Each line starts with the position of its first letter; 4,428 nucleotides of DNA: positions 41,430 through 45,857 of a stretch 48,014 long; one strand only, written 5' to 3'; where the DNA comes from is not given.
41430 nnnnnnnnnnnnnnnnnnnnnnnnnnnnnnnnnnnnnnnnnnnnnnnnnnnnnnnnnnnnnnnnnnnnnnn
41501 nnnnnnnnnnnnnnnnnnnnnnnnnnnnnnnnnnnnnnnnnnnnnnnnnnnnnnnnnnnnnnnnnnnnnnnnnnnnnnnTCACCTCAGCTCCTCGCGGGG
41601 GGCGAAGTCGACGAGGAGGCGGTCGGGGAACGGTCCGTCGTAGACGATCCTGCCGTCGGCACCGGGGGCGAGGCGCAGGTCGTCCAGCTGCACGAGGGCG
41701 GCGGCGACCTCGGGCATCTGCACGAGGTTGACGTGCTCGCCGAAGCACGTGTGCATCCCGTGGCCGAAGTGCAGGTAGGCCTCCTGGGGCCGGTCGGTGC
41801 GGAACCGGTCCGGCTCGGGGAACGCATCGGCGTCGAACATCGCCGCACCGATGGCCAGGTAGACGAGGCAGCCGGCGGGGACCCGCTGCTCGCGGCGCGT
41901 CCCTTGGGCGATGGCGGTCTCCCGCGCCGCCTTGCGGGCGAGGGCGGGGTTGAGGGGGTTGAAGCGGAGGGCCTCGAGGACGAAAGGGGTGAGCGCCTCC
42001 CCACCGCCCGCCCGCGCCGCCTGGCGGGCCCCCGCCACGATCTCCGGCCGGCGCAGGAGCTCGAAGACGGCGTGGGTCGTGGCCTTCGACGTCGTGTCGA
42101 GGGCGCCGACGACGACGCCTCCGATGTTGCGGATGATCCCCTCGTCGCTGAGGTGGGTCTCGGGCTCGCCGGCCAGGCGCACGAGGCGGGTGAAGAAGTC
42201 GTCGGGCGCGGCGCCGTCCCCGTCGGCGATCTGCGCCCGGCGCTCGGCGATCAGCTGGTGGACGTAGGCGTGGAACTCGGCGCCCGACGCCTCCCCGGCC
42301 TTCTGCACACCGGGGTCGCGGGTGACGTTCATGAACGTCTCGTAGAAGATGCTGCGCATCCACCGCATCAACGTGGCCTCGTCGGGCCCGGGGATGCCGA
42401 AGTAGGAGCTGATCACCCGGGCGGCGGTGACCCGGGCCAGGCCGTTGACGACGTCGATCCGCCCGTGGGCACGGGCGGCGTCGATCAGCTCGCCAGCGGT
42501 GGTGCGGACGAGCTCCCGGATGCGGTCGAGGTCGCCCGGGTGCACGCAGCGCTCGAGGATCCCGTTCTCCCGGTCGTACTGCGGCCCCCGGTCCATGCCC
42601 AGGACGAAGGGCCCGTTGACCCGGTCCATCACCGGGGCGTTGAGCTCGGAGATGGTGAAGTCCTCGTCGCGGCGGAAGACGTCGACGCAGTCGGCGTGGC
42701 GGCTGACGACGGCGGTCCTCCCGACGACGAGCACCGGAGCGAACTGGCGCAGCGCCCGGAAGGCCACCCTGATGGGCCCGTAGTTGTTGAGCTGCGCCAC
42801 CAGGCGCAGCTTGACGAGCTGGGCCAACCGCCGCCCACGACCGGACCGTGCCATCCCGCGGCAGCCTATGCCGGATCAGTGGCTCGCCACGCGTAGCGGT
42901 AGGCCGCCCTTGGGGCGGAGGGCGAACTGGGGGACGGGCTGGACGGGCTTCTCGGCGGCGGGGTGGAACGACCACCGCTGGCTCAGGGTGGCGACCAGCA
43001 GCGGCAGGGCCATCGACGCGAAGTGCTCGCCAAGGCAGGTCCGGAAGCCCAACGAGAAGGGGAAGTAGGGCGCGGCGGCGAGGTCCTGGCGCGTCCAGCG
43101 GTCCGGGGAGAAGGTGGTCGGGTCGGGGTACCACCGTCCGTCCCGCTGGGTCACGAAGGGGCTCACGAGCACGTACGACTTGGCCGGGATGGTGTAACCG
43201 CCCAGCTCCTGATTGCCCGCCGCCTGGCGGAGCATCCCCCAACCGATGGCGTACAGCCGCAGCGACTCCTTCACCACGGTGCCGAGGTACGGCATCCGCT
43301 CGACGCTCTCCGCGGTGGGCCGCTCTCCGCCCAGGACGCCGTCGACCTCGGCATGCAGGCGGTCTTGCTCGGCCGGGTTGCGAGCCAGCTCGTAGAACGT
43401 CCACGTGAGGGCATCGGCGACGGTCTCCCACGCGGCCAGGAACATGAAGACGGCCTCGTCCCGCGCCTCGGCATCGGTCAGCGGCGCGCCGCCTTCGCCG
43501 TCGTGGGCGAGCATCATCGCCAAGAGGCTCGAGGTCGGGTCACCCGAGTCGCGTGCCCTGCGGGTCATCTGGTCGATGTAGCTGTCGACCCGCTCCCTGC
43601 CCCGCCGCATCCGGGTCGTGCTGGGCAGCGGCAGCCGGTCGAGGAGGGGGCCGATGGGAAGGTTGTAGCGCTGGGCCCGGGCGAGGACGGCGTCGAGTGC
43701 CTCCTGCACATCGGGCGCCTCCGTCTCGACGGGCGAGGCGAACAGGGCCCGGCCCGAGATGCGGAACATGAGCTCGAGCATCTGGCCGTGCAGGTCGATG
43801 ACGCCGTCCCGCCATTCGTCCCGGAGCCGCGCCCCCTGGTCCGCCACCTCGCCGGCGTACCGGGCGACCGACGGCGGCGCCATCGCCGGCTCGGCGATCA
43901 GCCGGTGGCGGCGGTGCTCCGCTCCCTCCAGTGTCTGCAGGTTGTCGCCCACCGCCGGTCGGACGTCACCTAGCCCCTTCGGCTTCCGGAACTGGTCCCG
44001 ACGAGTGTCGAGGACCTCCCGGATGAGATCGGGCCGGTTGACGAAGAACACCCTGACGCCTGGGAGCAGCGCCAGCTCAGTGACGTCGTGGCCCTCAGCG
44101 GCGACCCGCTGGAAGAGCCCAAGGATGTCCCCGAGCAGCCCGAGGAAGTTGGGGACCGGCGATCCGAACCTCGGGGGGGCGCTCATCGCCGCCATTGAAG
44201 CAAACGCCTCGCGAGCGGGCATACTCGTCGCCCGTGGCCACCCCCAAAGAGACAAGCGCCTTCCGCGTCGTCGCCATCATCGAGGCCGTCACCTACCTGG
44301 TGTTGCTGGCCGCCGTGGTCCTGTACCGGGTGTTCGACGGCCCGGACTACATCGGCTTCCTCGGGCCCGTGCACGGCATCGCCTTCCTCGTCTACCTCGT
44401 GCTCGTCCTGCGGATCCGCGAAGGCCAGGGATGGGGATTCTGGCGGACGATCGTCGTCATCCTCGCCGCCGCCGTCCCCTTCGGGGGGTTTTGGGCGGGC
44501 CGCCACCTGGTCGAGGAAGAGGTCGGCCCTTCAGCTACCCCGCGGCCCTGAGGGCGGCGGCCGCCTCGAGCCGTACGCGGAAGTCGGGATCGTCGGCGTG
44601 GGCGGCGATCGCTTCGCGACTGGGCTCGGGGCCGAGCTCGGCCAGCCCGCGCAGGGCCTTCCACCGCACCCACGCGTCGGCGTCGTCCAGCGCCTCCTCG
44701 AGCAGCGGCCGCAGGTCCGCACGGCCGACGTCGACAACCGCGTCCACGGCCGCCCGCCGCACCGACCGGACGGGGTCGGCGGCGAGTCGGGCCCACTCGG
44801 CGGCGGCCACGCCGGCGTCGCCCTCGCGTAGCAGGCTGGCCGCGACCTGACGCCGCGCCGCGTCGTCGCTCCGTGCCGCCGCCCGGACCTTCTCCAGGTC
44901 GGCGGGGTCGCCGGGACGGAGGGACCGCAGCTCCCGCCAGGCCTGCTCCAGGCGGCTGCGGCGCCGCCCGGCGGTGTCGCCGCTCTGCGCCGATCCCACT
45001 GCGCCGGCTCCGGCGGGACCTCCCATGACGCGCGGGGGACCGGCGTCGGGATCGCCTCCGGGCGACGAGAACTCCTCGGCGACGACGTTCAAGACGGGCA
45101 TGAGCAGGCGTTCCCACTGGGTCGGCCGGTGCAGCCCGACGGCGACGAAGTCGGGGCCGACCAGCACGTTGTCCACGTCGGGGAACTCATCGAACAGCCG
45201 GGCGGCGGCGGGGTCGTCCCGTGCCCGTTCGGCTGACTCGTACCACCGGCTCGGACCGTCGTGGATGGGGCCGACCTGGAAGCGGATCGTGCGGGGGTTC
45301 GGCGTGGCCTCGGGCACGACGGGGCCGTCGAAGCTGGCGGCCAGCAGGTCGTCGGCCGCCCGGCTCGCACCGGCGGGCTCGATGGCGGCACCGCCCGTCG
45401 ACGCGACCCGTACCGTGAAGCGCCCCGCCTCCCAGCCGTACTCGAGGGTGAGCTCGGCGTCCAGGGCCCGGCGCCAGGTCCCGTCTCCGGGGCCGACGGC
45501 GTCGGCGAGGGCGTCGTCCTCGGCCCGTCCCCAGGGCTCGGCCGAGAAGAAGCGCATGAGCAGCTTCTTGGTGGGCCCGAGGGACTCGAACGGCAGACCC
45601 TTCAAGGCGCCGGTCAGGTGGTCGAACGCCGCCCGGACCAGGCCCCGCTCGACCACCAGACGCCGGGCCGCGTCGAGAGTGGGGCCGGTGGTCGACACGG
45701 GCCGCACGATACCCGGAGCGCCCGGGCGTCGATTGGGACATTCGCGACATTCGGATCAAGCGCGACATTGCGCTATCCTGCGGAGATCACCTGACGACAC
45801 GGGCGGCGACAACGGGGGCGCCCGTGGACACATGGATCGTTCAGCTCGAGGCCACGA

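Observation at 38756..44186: Translationally coupled P450 - P450 - unknown membrane protein - DyP peroxidase operon with no redox partner or scaffold enzyme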

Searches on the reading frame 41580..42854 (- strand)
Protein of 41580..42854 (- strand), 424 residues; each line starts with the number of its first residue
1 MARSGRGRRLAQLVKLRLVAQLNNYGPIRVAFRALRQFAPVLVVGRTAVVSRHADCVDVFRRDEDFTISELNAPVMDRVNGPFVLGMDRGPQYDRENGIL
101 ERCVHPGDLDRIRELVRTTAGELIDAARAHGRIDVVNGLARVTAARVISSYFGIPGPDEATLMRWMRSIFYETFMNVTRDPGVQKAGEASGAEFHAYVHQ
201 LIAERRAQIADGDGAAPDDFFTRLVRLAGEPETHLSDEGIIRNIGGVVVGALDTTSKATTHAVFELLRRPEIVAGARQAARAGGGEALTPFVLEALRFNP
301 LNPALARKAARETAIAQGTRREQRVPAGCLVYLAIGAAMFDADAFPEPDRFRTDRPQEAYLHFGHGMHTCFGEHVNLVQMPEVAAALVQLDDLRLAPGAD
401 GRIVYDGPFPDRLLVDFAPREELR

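Call 7: search_protein_families(library=pfam, proteins=[window:41580-42854:-], max_evalue=0.01)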
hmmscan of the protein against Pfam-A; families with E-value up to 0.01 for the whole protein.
window:41580-42854:- (424 aa): 1 family
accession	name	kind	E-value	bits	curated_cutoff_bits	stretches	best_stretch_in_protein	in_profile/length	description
PF00067.27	p450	-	6.1e-20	71.9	22.8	1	112-390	114-431/462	Cytochrome P450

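Call 8: search_protein_families(library=ncbifam, proteins=[window:41580-42854:-], max_evalue=0.01)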
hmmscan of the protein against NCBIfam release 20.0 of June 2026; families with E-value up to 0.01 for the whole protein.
window:41580-42854:- (424 aa): 9 families
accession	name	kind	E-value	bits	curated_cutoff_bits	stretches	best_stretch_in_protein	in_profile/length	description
TIGR04538.1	P450_cycloAA_1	subfamily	2e-24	86.2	500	1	49-397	34-373/395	cytochrome P450, cyclodipeptide synthase-associated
NF050147.1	aminopyruv_ApyO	equivalog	6.9e-17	61.2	525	1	89-398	84-400/444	RiPP biosynthesis cytochrome P450 ApyO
NF041802.1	P450_SolI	exception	8.2e-14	50.9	850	1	86-381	111-385/424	solanimycin biosynthesis cytochrome P450 SolI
NF045816.1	PentlenlactSyn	equivalog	8e-13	47.8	700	1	118-396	116-372/396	pentalenolactone synthase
NF041177.1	Cyp119_Thmprot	equivalog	1.1e-12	47.4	680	1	91-374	74-323/368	cytochrome P450 Cyp119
TIGR04515.1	P450_rel_GT_act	subfamily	4.3e-12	46.1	343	1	95-386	102-355/386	P450-derived glycosyltransferase activator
TIGR04458.1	CYP450_TxtE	equivalog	6.8e-12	44.7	500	1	116-387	115-371/403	4-nitrotryptophan synthase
NF051859.1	AlbFlvMonOxTrpSyn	equivalog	1.2e-08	34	700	1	189-402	214-438/457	bifunctional albaflavenone monooxygenase/terpene synthase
NF045812.1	PentlenOxigase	equivalog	1.4e-06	27.5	800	1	166-404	174-422/444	pentalenene oxygenase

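Call 30: search_solved_structures(query=window:41580-42854:-, max_evalue=1e-10)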
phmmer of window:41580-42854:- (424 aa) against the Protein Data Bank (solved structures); distinct sequences matched with E-value up to 1e-10: 141 (the best 60 are shown).
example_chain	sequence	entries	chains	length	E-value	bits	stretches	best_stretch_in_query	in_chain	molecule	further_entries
3zsn_A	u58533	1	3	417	7e-20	74.6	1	84-395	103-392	P-450-LIKE PROTEIN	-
4aw3_A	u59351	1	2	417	1.7e-19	73.3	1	84-395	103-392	P-450-LIKE PROTEIN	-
5uhu_A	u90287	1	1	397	2.3e-19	72.9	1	84-395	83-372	Mycinamicin IV hydroxylase/epoxidase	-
2y46_A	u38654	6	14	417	2.4e-19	72.8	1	84-395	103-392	P-450-LIKE PROTEIN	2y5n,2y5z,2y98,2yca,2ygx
8w6z_A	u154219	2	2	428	5.5e-19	71.6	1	83-388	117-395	Cytochrome P450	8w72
3buj_A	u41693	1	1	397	7.7e-19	71.2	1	75-401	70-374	CalO2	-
3wvs_A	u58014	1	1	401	2.4e-18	69.5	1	86-396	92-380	Putative monooxygenase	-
8yhn_A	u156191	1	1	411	2.7e-18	69.4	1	90-388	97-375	Cytochrome P450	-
9ln5_A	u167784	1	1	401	6.2e-18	68.2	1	86-396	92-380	Putative monooxygenase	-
8vxg_A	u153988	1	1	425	9.7e-18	67.5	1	49-381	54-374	CYP125MRCA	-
8vxi_A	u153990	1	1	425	1.1e-17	67.4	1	49-380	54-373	CYP125MRCA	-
8u2m_A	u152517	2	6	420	1.3e-17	67.1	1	90-399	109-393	Cytochrome P450-SU1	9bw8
8u3n_A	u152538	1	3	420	1.3e-17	67.1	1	90-399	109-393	Cytochrome P450-SU1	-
7wex_A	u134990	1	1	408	2.1e-17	66.4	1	85-397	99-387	Cytochrome P450 hydroxylase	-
8gue_A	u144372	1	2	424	2.3e-17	66.3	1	109-405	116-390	Cytochrome P450 monooxygenase PikC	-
8ukz_A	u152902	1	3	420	4.4e-17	65.4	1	90-399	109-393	Cytochrome P450-SU1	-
7xbm_A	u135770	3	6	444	4.8e-17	65.3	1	109-405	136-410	Cytochrome P450 monooxygenase PikC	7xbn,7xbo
2bvj_A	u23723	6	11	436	5.7e-17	65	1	109-405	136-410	CYTOCHROME P450 MONOOXYGENASE | CYTOCHROME P450 HYDROXYLASE PIKC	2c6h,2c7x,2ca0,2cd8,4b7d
2vz7_A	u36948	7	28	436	5.7e-17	65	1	109-405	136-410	CYTOCHROME P450 MONOOXYGENASE | CYTOCHROME P450 HYDROXYLASE PIKC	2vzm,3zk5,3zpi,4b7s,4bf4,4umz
2whw_A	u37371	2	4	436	5.7e-17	65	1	109-405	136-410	CYTOCHROME P450 MONOOXYGENASE | CYTOCHROME P450 HYDROXYLASE PIKC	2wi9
3r9b_A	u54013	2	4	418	5.9e-17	64.9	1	16-381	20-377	CYTOCHROME P450 164A2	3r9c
4wpz_A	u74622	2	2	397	7e-17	64.7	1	81-396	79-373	Cytochrome P450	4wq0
2yoo_A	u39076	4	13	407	1.3e-16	63.8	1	26-399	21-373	P450 HEME-THIOLATE PROTEIN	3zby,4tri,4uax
9eby_A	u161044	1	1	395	2.5e-16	62.9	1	32-394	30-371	Cytochrome P450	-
8spp_A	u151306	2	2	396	2.5e-16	62.9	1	32-394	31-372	Cytochrome P450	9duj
9m47_A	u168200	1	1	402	2.7e-16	62.8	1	32-394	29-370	Cytochrome P450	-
8spc_A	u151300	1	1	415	3e-16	62.6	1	32-394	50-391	Cytochrome P450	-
8fz8_A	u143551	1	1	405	3.5e-16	62.4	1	105-396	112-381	Cytochrome P450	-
9lw0_A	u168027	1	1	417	1.3e-15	60.6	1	22-395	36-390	Cytochrome P450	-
8ckn_A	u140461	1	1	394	1.5e-15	60.3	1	30-399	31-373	P450 heme-thiolate protein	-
8amo_A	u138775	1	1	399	1.6e-15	60.3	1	30-399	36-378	Putative cytochrome P450 143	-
9vgm_A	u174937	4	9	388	2.1e-15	59.8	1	73-375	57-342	Cytochrome P450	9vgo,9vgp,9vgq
3ejb_B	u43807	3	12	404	2.3e-15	59.7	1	95-381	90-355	Biotin biosynthesis cytochrome P450-like enzyme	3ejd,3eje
2z3t_A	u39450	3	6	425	2.6e-15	59.5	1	98-379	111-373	Cytochrome P450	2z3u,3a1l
8amq_A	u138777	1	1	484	2.6e-15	59.5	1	30-399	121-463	Probable ferredoxin,Putative cytochrome P450 143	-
8q5j_A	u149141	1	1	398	5.2e-15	58.5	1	35-381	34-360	Cytochrome P450 107B1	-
8u09_A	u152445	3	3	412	5.3e-15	58.5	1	27-382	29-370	Cytochrome P450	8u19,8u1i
5cje_A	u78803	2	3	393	7e-15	58.1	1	36-395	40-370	Cytochrome P450 hydroxylase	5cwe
1q5d_A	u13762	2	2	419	1.3e-14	57.3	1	31-379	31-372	P450 epoxidase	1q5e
3nc3_A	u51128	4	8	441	2.1e-14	56.6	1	5-380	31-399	Cytochrome P450 cypX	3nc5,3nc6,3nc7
8z9s_A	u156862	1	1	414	2.5e-14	56.3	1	78-400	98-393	Cytochrome P450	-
9vgn_A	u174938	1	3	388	2.6e-14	56.2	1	74-375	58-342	Cytochrome P450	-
8jnc_A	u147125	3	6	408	3e-14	56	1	83-395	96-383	Cytochrome P450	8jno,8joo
8jua_A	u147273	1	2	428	3.7e-14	55.7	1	86-395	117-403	Cytochrome P450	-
3tkt_A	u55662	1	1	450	3.8e-14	55.7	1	91-396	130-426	Cytochrome P450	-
5ysm_A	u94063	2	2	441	4.6e-14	55.4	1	131-396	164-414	Cytochrome P450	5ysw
8fie_A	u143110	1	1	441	6e-14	55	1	23-384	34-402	Cytochrome P450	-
4yzr_A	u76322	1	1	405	6.7e-14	54.9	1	85-399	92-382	Polyketide biosynthesis cytochrome P450 PksS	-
8jnp_A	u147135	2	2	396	7.2e-14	54.8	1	89-396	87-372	Cytochrome P450 CftA | Cytochrome P450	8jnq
5it1_A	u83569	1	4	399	9.6e-14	54.4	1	91-396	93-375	Putative cytochrome P450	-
3aba_A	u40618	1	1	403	1e-13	54.3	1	91-398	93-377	Cytochrome P450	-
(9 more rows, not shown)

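Call 96: search_protein_families(library=padloc, proteins=[window:41580-42854:-], max_evalue=0.001)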
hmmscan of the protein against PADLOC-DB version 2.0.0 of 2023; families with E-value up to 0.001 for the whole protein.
window:41580-42854:- (424 aa): 0 families

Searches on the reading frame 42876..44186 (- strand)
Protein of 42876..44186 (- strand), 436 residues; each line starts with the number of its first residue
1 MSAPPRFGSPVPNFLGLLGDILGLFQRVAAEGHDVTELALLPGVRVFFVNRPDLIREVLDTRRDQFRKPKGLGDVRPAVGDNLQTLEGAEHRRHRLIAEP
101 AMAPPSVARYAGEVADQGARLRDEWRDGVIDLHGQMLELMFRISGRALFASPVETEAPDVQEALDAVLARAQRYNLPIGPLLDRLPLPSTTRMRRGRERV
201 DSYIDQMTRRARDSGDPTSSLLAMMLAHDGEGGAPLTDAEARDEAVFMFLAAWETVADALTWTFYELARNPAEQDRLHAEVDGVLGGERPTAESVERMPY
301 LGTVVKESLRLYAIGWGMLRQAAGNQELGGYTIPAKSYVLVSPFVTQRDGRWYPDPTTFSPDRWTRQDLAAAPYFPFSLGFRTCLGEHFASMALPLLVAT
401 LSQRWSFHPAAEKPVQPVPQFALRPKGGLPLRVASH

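Call 7: search_protein_families(library=pfam, proteins=[window:42876-44186:-], max_evalue=0.01)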
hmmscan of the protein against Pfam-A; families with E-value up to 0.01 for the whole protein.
window:42876-44186:- (436 aa): 1 family
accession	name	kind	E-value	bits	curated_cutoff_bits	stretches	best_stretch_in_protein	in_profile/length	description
PF00067.27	p450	-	2e-60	205.3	22.8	1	38-427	39-457/462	Cytochrome P450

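Call 8: search_protein_families(library=ncbifam, proteins=[window:42876-44186:-], max_evalue=0.01)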
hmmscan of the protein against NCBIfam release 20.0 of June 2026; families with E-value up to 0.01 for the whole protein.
window:42876-44186:- (436 aa): 8 families
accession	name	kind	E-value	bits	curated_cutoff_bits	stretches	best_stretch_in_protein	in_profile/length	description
NF051859.1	AlbFlvMonOxTrpSyn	equivalog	2.2e-62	211.1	700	1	17-427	37-449/457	bifunctional albaflavenone monooxygenase/terpene synthase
NF045812.1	PentlenOxigase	equivalog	3e-56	191.1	800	1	45-433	45-437/444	pentalenene oxygenase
NF050147.1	aminopyruv_ApyO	equivalog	2.8e-51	174.5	525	1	82-434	79-422/444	RiPP biosynthesis cytochrome P450 ApyO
NF041802.1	P450_SolI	exception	1.6e-09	36.7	850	1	212-413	226-403/424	solanimycin biosynthesis cytochrome P450 SolI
TIGR04538.1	P450_cycloAA_1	subfamily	8.9e-08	31.4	500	1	200-399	177-360/395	cytochrome P450, cyclodipeptide synthase-associated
TIGR04515.1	P450_rel_GT_act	subfamily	2.2e-07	30.6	343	1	304-403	263-361/386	P450-derived glycosyltransferase activator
NF045816.1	PentlenlactSyn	equivalog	0.00022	20.1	700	1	201-404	185-365/396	pentalenolactone synthase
NF053744.1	FAProxCypCBc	equivalog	0.0047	15.6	600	0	83-368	84-343/416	CYP152 family fatty-acid peroxygenase CypC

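Call 68: search_solved_structures(query=window:42876-44186:-, max_evalue=1e-20)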
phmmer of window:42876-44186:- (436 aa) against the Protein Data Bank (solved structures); distinct sequences matched with E-value up to 1e-20: 58.
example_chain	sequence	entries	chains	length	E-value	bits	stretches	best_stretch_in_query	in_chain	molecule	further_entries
7wzl_A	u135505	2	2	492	1.3e-52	182.9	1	6-430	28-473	Putative cytochrome P450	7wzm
3dbg_A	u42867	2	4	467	2.4e-48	168.8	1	34-427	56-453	Putative cytochrome P450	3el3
2q9f_A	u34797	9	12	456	1.3e-31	113.7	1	208-410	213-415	Cytochrome P450 46A1 | Cholesterol 24-hydroxylase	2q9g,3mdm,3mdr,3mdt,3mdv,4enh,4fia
7lrl_A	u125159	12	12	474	1.6e-31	113.4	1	208-410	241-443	Cholesterol 24-hydroxylase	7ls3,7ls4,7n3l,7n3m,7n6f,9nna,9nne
5veu_A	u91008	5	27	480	1.7e-29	106.8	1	229-434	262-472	Cytochrome P450 3A5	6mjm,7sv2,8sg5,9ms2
7lad_A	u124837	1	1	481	1.7e-29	106.8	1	229-434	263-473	Cytochrome P450 3A5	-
5vcd_A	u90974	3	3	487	1.4e-27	100.4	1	227-415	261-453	Cytochrome P450 3A4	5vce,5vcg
6ma7_A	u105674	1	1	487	5.7e-27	98.4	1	224-415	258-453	Cytochrome P450 3A4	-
9yk4_A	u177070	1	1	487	5.7e-27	98.4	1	227-415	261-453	Cytochrome P450 3A4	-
6mi0_A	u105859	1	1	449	6.1e-27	98.3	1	98-412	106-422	Cytochrome P450 51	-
7jj1_A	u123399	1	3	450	6.2e-27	98.3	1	98-412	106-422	Cytochrome P450 51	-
4ny4_A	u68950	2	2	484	7.7e-27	98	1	227-415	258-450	Cytochrome P450 3A4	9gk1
1w0e_A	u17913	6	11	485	7.8e-27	98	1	227-415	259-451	CYTOCHROME P450 3A4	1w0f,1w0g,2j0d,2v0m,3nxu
1tqn_A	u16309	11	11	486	7.8e-27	97.9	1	227-415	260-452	cytochrome P450 3A4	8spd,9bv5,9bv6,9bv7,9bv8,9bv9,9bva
7lxl_A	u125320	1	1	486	7.8e-27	97.9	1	227-415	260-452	Cytochrome P450 3A4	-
3tjs_A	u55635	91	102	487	7.9e-27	97.9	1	227-415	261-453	Cytochrome P450 3A4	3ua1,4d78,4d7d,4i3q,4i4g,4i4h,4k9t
6mcw_A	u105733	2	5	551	1.1e-26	97.4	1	98-412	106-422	Cytochrome P450 51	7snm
7kvk_A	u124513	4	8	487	1.7e-26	96.8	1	227-415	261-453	Cytochrome P450 3A4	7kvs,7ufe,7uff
4d6z_A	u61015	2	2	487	1.9e-26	96.6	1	234-415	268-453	CYTOCHROME P450 3A4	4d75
1wiy_A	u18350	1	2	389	3.3e-25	92.6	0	239-432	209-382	Cytochrome P450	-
8gk3_A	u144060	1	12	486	7.7e-25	91.4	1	227-415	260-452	Cytochrome P450 3A7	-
7mk8_A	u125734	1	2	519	9e-25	91.2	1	227-415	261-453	Isoform 2 of Cytochrome P450 3A7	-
7f3h_A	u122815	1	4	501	2.7e-24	89.6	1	22-424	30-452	Bifunctional cytochrome P450/NADPH--P450 reductase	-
7f3w_A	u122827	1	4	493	4.4e-24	88.9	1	22-424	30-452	cytochrome P450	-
2ve3_A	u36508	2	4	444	7.6e-23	84.8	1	45-432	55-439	PUTATIVE CYTOCHROME P450 120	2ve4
8q2f_A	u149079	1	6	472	1.4e-22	84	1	29-427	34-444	Bifunctional cytochrome P450/NADPH--P450 reductase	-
1e9x_A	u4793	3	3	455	5e-22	82.1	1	20-410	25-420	CYTOCHROME P450 51-LIKE RV0764C | CYTOCHROME P450 51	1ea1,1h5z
6c93_A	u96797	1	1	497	5.3e-22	82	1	220-431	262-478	Cytochrome P450 4B1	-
1x8v_A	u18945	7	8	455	8.3e-22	81.4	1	20-410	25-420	Cytochrome P450 51 | STEROL 14ALPHA-DEMETHYLASE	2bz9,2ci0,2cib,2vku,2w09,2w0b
1u13_A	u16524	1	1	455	1e-21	81.1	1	20-410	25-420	Cytochrome P450 51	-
6n6q_A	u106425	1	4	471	1.1e-21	80.9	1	33-426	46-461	Cytochrome P450 (CYP102L1)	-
2w0a_A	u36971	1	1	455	1.3e-21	80.8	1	20-410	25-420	CYTOCHROME P450 51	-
3qi8_B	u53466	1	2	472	1.6e-21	80.5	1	41-428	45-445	Evolved Cytochrome P450 variant (22A3)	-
8hkj_A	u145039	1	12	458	1.7e-21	80.4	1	25-406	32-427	Bifunctional cytochrome P450/NADPH--P450 reductase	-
5t6q_A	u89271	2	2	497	2.1e-21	80.1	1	220-431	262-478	Cytochrome P450 4B1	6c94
3psx_A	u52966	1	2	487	2.4e-21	79.9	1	41-427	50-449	Bifunctional P-450/NADPH-P450 reductase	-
4r20_A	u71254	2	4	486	2.7e-21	79.7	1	124-413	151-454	Cytochrome P450 family 17 polypeptide 2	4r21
4hgh_A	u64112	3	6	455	3.2e-21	79.4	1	41-427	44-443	Bifunctional P-450/NADPH-P450 reductase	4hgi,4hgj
9uxz_A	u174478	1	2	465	4e-21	79.1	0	41-427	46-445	Bifunctional cytochrome P450/NADPH--P450 reductase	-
9kgp_A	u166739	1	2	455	4.4e-21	79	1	41-427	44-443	Bifunctional cytochrome P450/NADPH--P450 reductase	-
4hgf_A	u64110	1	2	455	5.3e-21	78.7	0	41-427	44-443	Bifunctional P-450/NADPH-P450 reductase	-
7wdd_A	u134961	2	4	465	6.2e-21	78.5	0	41-427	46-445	Bifunctional cytochrome P450/NADPH--P450 reductase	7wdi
4hgg_A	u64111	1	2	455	6.4e-21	78.5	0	41-427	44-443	Bifunctional P-450/NADPH-P450 reductase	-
4h24_A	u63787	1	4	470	7.9e-21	78.2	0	41-428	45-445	Cytochrome P450-BM3 variant P450BM3-Cis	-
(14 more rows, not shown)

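Call 96: search_protein_families(library=padloc, proteins=[window:42876-44186:-], max_evalue=0.001)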
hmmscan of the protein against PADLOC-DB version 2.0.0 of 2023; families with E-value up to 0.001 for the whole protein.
window:42876-44186:- (436 aa): 0 families

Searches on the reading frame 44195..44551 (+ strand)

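Call 41: search_protein_families(library=pfam, proteins=[window:44195-44551:+], max_evalue=0.01)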
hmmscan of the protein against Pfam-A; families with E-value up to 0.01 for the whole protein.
window:44195-44551:+ (118 aa): 1 family
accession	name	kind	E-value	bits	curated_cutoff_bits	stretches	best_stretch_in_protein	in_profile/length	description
PF12823.12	DUF3817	-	6e-20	72.2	27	1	21-105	2-83/85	Domain of unknown function (DUF3817)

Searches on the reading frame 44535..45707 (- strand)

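Call 41: search_protein_families(library=pfam, proteins=[window:44535-45707:-], max_evalue=0.01)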
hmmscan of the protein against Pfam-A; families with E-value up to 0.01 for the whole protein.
window:44535-45707:- (390 aa): 3 families
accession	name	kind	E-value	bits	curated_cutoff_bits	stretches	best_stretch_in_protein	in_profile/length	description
PF08712.16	Nfu_N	-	1.8e-12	47.5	27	1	133-215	4-87/88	Scaffold protein Nfu/NifU N terminal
PF13646.12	HEAT_2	-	9.4e-11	42.3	27.7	1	307-387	7-88/88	HEAT repeats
PF02985.28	HEAT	-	4.1e-05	23.9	23.5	0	332-359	1-28/31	HEAT repeat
